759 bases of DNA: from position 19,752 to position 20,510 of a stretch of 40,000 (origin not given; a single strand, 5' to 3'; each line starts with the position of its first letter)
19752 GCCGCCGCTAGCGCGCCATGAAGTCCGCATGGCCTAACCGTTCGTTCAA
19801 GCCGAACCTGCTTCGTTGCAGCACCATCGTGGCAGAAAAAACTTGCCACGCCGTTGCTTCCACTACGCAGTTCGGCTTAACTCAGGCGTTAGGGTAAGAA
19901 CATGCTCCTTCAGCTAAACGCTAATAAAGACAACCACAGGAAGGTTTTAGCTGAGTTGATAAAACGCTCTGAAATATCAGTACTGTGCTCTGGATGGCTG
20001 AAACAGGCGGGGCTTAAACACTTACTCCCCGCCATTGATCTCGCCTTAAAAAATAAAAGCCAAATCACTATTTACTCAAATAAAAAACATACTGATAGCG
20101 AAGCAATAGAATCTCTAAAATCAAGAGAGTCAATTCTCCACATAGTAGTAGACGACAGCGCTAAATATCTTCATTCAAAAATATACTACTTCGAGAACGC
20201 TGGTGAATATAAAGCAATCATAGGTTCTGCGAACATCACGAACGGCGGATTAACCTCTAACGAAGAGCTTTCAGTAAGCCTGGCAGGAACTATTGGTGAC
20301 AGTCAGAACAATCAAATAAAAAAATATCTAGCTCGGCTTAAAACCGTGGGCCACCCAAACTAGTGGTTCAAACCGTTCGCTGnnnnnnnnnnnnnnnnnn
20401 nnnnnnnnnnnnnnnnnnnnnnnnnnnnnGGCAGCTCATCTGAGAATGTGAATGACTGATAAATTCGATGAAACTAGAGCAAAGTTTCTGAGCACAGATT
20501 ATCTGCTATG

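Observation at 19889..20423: Single-gene cassette encoding a minimal one-HKD PLD-family nuclease-like protein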

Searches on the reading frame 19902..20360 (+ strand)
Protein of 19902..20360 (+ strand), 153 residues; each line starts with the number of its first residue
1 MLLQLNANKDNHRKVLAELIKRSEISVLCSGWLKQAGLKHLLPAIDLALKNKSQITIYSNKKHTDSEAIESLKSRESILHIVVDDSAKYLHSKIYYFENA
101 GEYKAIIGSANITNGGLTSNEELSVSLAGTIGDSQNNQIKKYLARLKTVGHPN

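Call 3: search_protein_families(library=pfam, proteins=[window:19902-20360:+], max_evalue=10)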
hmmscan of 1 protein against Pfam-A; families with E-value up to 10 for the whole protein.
window:19902-20360:+ (153 aa): 3 families
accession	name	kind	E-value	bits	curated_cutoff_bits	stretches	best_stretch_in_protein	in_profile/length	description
PF09565.16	RE_NgoFVII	-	4.1e-08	33.2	23.8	1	59-146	60-148/162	NgoFVII restriction endonuclease N-terminal PLD domain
PF13091.12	PLDc_2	-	4e-07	30.4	27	1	61-144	45-129/132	PLD-like domain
PF13090.12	PP_kinase_C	-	0.011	15.7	25.8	1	89-123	87-122/172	Polyphosphate kinase C-terminal domain 2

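Call 4: search_protein_families(library=ncbifam, proteins=[window:19902-20360:+], max_evalue=10)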
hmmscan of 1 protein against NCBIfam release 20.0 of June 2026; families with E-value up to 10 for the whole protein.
window:19902-20360:+ (153 aa): 6 families
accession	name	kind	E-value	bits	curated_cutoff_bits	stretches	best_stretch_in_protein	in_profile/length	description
NF038319.1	DISARM_DrmC_I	equivalog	0.00034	20.2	133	1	13-130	96-221/236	DISARM system phospholipase D-like protein DrmC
NF041068.1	DpdK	equivalog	0.00048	19.8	100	1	45-123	71-146/167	phospholipase D-like domain-containing protein DpdK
NF010490.0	PRK13912.1-1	equivalog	0.0019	18.3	211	1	13-124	32-136/159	nuclease NucT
NF003921.0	PRK05443.2-2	subfamily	0.0053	15.2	701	1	91-123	604-636/707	RNA degradosome polyphosphate kinase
NF003920.0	PRK05443.2-1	equivalog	0.06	11.6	935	1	88-124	596-633/719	RNA degradosome polyphosphate kinase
TIGR03420.1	DnaA_homol_Hda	equivalog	0.11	12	194.8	1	34-88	47-101/226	DnaA regulatory inactivator Hda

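Call 5: search_protein_families(library=padloc, proteins=[window:19902-20360:+], max_evalue=10)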
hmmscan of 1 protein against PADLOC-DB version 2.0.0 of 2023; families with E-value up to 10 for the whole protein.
window:19902-20360:+ (153 aa): 15 families
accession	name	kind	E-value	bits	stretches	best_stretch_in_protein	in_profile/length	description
PDLC02614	DrmC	-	6.4e-10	37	1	15-147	25-151/153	DrmC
PDLC03829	ZacB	-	1.3e-09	35.5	1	57-130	276-337/586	-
PDLC03922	MkoB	-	3.4e-07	27.9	1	6-125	306-427/610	-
PDLC03530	REase_II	-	1.7e-05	22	1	65-114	81-129/350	Type II restriction enzyme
PDLC02616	DrmC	-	2.2e-05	22.2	1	9-141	79-213/224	DrmC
PDLC02901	DpdK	-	0.00016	19.4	1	46-123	75-148/173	DpdK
PDLC04553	PDC-M27B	-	0.00086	16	1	82-147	100-165/635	-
PDLC02707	PbeA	-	0.0013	15.4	1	81-127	125-174/672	PbeA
PDLC02599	DrmC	-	0.0019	15.2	1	66-125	60-117/387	DrmC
PDLC03425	REase_II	-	0.004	14.3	1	64-131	80-145/358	Type II restriction enzyme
PDLC02611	DrmC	-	0.0055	14.9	1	19-129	4-115/138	DrmC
PDLC03658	mREase_IV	-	0.0073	12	1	9-129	38-157/953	Type IV methyl-directed restriction enzyme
PDLC02585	DrmC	-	0.025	12.2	1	90-146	194-244/253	DrmC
PDLC02597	DrmC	-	0.026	12.4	1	90-127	185-219/242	DrmC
PDLC02607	DrmC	-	0.026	11.8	1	87-127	200-237/265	DrmC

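Call 6: search_solved_structures(query=window:19902-20360:+, max_evalue=10, show_alignments=3)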
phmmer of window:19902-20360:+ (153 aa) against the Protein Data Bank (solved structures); distinct sequences matched with E-value up to 10: 2.
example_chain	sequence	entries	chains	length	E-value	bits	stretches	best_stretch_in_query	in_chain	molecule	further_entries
2c1l_A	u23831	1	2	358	0.061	17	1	64-130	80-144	RESTRICTION ENDONUCLEASE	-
7clg_A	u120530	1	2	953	0.21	15.3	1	18-128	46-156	Putative helicase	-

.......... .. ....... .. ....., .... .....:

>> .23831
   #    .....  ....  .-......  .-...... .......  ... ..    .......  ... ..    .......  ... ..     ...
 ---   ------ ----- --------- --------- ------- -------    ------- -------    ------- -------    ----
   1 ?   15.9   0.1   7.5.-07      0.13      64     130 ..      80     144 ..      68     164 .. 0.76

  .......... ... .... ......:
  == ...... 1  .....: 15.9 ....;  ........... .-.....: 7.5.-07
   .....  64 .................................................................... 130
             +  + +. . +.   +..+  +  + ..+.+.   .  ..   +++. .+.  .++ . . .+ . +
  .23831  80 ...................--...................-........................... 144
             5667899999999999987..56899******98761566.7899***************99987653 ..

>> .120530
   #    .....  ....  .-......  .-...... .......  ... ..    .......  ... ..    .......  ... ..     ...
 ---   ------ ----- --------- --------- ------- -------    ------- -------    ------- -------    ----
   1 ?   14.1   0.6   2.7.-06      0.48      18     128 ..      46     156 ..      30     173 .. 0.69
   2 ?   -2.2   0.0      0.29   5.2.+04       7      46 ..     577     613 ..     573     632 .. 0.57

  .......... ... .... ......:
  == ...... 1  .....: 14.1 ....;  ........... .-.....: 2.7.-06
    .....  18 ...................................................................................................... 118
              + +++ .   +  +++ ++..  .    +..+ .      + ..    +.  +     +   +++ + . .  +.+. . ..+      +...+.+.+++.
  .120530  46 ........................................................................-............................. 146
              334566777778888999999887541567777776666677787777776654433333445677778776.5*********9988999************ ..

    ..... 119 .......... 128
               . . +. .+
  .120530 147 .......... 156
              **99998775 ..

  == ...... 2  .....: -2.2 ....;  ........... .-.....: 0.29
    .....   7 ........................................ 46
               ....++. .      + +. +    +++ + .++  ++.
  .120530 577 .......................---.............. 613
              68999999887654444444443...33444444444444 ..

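Call 11: find_homologous_proteins(query=window:19902-20360:+, max_evalue=0.001)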
Query window:19902-20360:+ (153 aa): 44 proteins with E <= 0.001 among 75 candidates.
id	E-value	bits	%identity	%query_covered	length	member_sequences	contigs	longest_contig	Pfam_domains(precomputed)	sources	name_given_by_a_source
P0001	8.2e-85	300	93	100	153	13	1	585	PF13091.13,PF09565.17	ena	-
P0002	9.0e-81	287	90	99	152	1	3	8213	PF13091.13,PF09565.17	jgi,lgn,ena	-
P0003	3.3e-80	285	91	99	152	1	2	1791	PF13091.13,PF09565.17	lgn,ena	-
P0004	1.5e-78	280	89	98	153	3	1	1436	PF13091.13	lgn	-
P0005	2.4e-78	279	88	98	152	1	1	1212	PF13091.13,PF09565.17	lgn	-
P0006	6.9e-74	265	90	92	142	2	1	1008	PF13091.13,PF09565.17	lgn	-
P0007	1.0e-51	193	70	99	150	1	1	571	PF09565.17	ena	-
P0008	6.8e-48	181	60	97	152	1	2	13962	PF13091.13,PF09565.17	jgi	jgi:HKD family nuclease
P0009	8.2e-47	177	54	96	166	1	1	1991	PF13091.13,PF09565.17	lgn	-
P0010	1.1e-46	177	56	97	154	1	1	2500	PF13091.13,PF09565.17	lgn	-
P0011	6.1e-45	171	55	97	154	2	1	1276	PF13091.13,PF09565.17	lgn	-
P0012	2.0e-44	169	54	97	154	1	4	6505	PF13091.13,PF09565.17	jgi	jgi:HKD family nuclease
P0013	2.7e-44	169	56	97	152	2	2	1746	PF13091.13,PF09565.17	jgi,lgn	-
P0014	2.8e-43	166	56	97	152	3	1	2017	PF09565.17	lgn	-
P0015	6.5e-43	164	54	97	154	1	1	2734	PF13091.13,PF09565.17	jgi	jgi:phosphatidylserine/phosphatidylglycerophosphate/cardiolipin synthase-like enzyme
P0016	2.7e-42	162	52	97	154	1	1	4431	PF13091.13,PF09565.17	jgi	jgi:phosphatidylserine/phosphatidylglycerophosphate/cardiolipin synthase-like enzyme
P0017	7.9e-42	161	54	97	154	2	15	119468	PF13091.13,PF09565.17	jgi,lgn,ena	jgi:HKD family nuclease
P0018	2.0e-41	160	52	97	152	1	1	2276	PF13091.13,PF09565.17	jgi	jgi:HKD family nuclease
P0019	4.3e-41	158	53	97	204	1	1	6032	PF13091.13,PF09565.17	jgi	jgi:HKD family nuclease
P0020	1.1e-40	157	52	97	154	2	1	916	PF13091.13,PF09565.17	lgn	-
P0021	1.2e-40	157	52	97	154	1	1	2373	PF13091.13,PF09565.17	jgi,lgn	jgi:HKD family nuclease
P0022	4.0e-40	155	56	96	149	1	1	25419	PF13091.13,PF09565.17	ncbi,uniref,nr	ncbi:restriction endonuclease PLD domain-containing protein [Desulfoplanes formicivorans]|uniref:Ngo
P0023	7.5e-40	154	53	97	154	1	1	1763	PF13091.13,PF09565.17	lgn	-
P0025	3.7e-39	152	53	95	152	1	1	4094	PF13091.13,PF09565.17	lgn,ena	-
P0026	1.1e-38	151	53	95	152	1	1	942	PF13091.13,PF09565.17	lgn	-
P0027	1.8e-36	144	50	97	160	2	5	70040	PF13091.13,PF09565.17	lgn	-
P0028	1.6e-35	140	47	93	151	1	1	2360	PF13091.13,PF09565.17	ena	-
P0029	1.7e-33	134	46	93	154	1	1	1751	PF13091.13,PF09565.17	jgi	jgi:HKD family nuclease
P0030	1.8e-33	134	46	97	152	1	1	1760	PF13091.13,PF09565.17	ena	-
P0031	7.3e-33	132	46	97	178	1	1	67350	PF13091.13,PF09565.17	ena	-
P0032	1.0e-32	131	48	91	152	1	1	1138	PF13091.13,PF09565.17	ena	-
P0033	3.1e-31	127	45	95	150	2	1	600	PF13091.13,PF09565.17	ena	-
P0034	3.8e-31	126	56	73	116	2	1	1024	PF13091.13,PF09565.17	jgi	jgi:HKD family nuclease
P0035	5.0e-30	123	42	96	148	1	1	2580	PF13091.13,PF09565.17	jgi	jgi:HKD family nuclease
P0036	2.8e-29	120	44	92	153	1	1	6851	PF13091.13,PF09565.17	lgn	-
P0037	3.9e-28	117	46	90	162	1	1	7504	PF13091.13,PF09565.17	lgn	-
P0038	5.0e-28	116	46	89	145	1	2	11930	PF13091.13,PF09565.17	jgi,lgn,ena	-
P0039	5.7e-28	116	47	95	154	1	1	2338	PF13091.13,PF09565.17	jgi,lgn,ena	-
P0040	8.8e-28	115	44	91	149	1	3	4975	PF13091.13,PF09565.17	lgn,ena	-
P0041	4.5e-27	113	45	84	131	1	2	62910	PF13091.13,PF09565.17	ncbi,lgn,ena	-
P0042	6.3e-26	109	52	76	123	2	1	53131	PF13091.13,PF09565.17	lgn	-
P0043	2.4e-24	104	43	90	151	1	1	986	PF13091.13,PF09565.17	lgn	-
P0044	9.4e-20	89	39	93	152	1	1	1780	PF13091.13,PF09565.17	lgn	-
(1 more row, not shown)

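Call 15: find_encoding_contigs(protein=P0017, flank=8000, max_places=4)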
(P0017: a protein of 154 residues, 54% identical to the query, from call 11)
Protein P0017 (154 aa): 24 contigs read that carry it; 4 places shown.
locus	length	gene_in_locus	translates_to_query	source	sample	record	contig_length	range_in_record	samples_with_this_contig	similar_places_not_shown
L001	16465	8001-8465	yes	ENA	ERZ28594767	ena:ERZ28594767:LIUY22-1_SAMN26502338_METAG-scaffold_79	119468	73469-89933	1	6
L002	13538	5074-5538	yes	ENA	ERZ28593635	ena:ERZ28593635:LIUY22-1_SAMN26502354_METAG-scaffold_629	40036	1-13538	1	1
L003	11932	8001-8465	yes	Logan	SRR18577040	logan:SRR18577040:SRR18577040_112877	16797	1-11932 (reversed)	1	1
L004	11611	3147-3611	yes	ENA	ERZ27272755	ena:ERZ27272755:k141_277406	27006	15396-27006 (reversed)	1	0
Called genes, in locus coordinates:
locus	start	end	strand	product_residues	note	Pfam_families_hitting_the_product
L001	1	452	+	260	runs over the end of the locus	PF01656:CbiA, PF06564:CBP_BcsQ (weak), PF09140:MipZ (weak), PF10609:ParA, PF13614:AAA_31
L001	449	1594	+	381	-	PF02195:ParB_N, PF17762:HTH_ParB (weak)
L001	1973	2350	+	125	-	PF16509:KORA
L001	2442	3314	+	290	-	PF07042:TrfA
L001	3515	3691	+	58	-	-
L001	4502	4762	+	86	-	-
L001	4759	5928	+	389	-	PF06414:Zeta_toxin, PF13671:AAA_33 (weak)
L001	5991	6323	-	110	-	PF00816:Histone_HNS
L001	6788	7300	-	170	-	PF11798:IMS_HHH (faint), PF11799:IMS_C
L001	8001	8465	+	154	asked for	PF09565:RE_NgoFVII (weak), PF13091:PLDc_2 (weak)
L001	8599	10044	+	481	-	PF05598:DUF772, PF01609:DDE_Tnp_1, PF13751:DDE_Tnp_1_6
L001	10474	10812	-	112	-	-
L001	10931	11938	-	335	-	-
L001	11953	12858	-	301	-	-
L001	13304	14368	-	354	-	PF00069:Pkinase, PF07714:PK_Tyr_Ser-Thr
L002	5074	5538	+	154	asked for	PF09565:RE_NgoFVII (weak), PF13091:PLDc_2 (weak)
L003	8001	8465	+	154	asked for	PF09565:RE_NgoFVII (weak), PF13091:PLDc_2 (weak)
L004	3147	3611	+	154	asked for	PF09565:RE_NgoFVII (weak), PF13091:PLDc_2 (weak)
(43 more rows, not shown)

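Call 16: find_encoding_contigs(protein=P0002, flank=6000, max_places=3)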
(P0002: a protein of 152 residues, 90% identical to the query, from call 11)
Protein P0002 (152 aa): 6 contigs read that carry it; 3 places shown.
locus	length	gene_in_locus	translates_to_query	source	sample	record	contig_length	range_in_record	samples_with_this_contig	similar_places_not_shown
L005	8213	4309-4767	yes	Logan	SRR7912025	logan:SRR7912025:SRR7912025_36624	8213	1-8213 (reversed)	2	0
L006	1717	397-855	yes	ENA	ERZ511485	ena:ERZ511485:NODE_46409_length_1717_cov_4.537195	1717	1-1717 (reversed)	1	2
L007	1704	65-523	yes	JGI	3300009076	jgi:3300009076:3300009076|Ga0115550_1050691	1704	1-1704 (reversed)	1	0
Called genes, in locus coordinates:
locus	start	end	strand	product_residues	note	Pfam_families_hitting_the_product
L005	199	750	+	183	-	PF05618:RimB-like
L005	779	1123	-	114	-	-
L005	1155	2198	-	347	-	PF11168:DUF2955 (weak), PF13515:FUSC_2 (faint)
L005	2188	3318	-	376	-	PF25919:BSH_CusB (faint), PF00364:Biotin_lipoyl (faint), PF25917:BSH_RND, PF25876:HH_MFP_RND (faint), PF25963:Beta-barrel_AAEA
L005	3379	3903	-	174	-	-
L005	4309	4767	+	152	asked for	PF09565:RE_NgoFVII (weak), PF13091:PLDc_2 (weak)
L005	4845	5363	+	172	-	-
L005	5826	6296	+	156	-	PF00583:Acetyltransf_1, PF13673:Acetyltransf_10 (weak), PF13508:Acetyltransf_7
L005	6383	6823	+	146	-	-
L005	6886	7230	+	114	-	PF03795:YCII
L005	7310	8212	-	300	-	?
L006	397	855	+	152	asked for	PF09565:RE_NgoFVII (weak), PF13091:PLDc_2 (weak)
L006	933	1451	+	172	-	-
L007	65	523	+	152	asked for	PF09565:RE_NgoFVII (weak), PF13091:PLDc_2 (weak)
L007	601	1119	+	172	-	-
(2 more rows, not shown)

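Call 17: find_encoding_contigs(protein=P0027, flank=6000, max_places=2)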
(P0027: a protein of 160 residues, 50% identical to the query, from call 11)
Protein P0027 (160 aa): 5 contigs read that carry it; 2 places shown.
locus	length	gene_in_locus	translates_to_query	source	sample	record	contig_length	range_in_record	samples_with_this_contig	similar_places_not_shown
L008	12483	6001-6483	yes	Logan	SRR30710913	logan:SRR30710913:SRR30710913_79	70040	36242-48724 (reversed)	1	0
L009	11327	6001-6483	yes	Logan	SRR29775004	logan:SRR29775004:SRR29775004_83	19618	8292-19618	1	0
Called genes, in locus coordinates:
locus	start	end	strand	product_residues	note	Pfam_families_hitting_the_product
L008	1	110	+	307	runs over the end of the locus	PF05621:TniB, PF09848:SLFN-g3_helicase (weak), PF13401:AAA_22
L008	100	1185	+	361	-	PF06527:TniQ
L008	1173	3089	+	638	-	PF06527:TniQ, PF12728:HTH_17 (faint)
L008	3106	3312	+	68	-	-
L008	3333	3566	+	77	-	-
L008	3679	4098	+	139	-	PF18143:HAD_SAK_2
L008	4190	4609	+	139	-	-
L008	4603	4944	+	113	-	-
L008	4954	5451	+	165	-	-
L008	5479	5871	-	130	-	-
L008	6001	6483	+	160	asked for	PF09565:RE_NgoFVII, PF13091:PLDc_2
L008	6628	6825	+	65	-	PF20274:cREC_REC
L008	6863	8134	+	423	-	-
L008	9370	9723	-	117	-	PF02384:N6_Mtase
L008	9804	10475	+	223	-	-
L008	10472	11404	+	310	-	PF05621:TniB, PF13191:AAA_16, PF20703:nSTAND1 (weak), PF13401:AAA_22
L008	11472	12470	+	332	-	PF06527:TniQ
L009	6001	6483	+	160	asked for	PF09565:RE_NgoFVII, PF13091:PLDc_2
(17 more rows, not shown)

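Call 18: find_encoding_contigs(protein=P0031, flank=6000, max_places=2)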
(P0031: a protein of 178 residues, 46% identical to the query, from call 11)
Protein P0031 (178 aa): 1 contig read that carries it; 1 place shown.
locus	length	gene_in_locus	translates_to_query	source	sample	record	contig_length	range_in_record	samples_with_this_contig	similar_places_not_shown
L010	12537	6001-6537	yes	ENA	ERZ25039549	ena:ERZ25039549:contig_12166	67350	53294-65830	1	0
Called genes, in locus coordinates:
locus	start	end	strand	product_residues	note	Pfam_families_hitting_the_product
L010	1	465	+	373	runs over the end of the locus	PF16289:PIN_12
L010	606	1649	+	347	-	PF00145:DNA_methylase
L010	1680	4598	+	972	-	PF00580:UvrD-helicase, PF13245:AAA_19, PF13361:UvrD_C, PF13538:UvrD_C_2 (weak), PF01930:Cas_Cas4 (faint), PF12705:PDDEXK_1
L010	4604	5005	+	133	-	PF03852:Vsr, PF18741:MTES_1575 (faint)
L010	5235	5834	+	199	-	-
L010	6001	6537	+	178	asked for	PF09565:RE_NgoFVII (weak), PF13091:PLDc_2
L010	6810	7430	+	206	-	PF00313:CSD, PF06961:DUF1294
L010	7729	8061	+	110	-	PF01135:PCMT (faint), PF13489:Methyltransf_23 (weak), PF02353:CMAS (weak), PF13847:Methyltransf_31 (weak), PF08241:Methyltransf_11 (faint), PF13649:Methyltransf_25 (weak)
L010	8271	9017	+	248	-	PF13489:Methyltransf_23 (weak), PF13847:Methyltransf_31 (weak), PF08241:Methyltransf_11 (weak), PF13649:Methyltransf_25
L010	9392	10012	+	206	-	PF00313:CSD, PF06961:DUF1294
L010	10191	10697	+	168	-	PF03473:MOSC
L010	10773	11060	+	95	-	PF12844:HTH_19, PF13560:HTH_31, PF01381:HTH_3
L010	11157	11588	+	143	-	-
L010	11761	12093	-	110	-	-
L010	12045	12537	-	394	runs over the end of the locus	PF02012:BNR (faint), PF14870:PSII_BNR (faint), PF15902:Sortilin-Vps10 (faint)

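Call 19: predict_structure(alignment_id=A1)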
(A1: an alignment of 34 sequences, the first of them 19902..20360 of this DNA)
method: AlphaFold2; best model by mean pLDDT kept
length: 153 residues; sequences in the alignment: 34
mean_pLDDT: 93.9   pTM: 0.89
mean pLDDT of the five models: 93.9, 93.6, 93.2, 92.3, 86.5
residues with pLDDT >= 90: 126; 70-90: 23; 50-70: 4; < 50: 0
segments of 3 or more residues with pLDDT < 50: none
pLDDT, mean of each block of 10 residues (from residue 1): 85 97 98 98 99 97 97 96 85 95 96 95 96 98 87 58
secondary structure, 60 per line:
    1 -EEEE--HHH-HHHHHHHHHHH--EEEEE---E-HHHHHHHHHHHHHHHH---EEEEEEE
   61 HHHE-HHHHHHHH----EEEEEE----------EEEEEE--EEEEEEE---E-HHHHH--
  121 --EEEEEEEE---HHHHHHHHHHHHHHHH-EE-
elements in order: E2-5 H12-22 E25-29 H35-50 E54-60 H66-73 E78-83 E94-99 E102-108 H114-118 E123-130 H134-149

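Call 22: fold_search(model_id=the predicted structure, library=pdb)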
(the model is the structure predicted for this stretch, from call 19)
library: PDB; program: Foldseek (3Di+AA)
matches with E <= 10: 1080; with E <= 0.001: 114
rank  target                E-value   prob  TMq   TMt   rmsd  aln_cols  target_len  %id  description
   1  7clg_B                2.0e-12  1.00  0.90  0.18   1.8       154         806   19  Crystal structure of the ATP-dependent restriction endonuclease SauUSI (released 2021-01-20)
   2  7clg_A                1.2e-10  1.00  0.90  0.17   1.7       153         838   18  Crystal structure of the ATP-dependent restriction endonuclease SauUSI (released 2021-01-20)
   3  4gem_B                5.7e-08  1.00  0.69  0.58   3.6       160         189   17  Crystal structure of Zucchini (K171A) (released 2012-10-17)
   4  4gel_A                7.4e-08  1.00  0.71  0.59   3.4       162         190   18  Crystal structure of Zucchini (released 2012-10-17)
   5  1byr                  9.5e-08  1.00  0.73  0.74   3.0       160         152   14  CRYSTAL STRUCTURE OF A PHOSPHOLIPASE D FAMILY MEMBER, NUC FROM SALMONELLA TYPHIMURIUM (released 1999-10-19)
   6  4urj_A                1.3e-07  1.00  0.76  0.70   3.8       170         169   12  Crystal structure of human BJ-TSA-9 (released 2014-10-01)
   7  4gel_B                2.2e-07  1.00  0.71  0.56   3.4       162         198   18  Crystal structure of Zucchini (released 2012-10-17)
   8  4urj_C                4.4e-07  1.00  0.76  0.70   3.8       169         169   12  Crystal structure of human BJ-TSA-9 (released 2014-10-01)
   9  6ehi_D                4.7e-07  1.00  0.73  0.70   3.5       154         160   12  NucT from Helicobacter pylori (released 2018-01-17)
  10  2c1l_A                6.0e-07  1.00  0.77  0.36   3.4       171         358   16  Structure of the BfiI restriction endonuclease (released 2005-10-07)
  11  4urj_B                6.4e-07  1.00  0.73  0.65   4.1       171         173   10  Crystal structure of human BJ-TSA-9 (released 2014-10-01)
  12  7e0m_B                9.4e-07  1.00  0.72  0.32   4.5       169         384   18  Crystal structure of phospholipase D (released 2021-12-22)
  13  5qhm                  9.4e-07  1.00  0.71  0.67   3.9       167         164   10  PanDDA analysis group deposition of models with modelled events (e.g. bound ligands) -- Crystal Structure of human FAM83 (released 2018-12-19)
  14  7e0m_A                1.1e-06  1.00  0.71  0.31   4.5       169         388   18  Crystal structure of phospholipase D (released 2021-12-22)
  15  4gem_A                1.7e-06  1.00  0.67  0.54   3.6       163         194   16  Crystal structure of Zucchini (K171A) (released 2012-10-17)
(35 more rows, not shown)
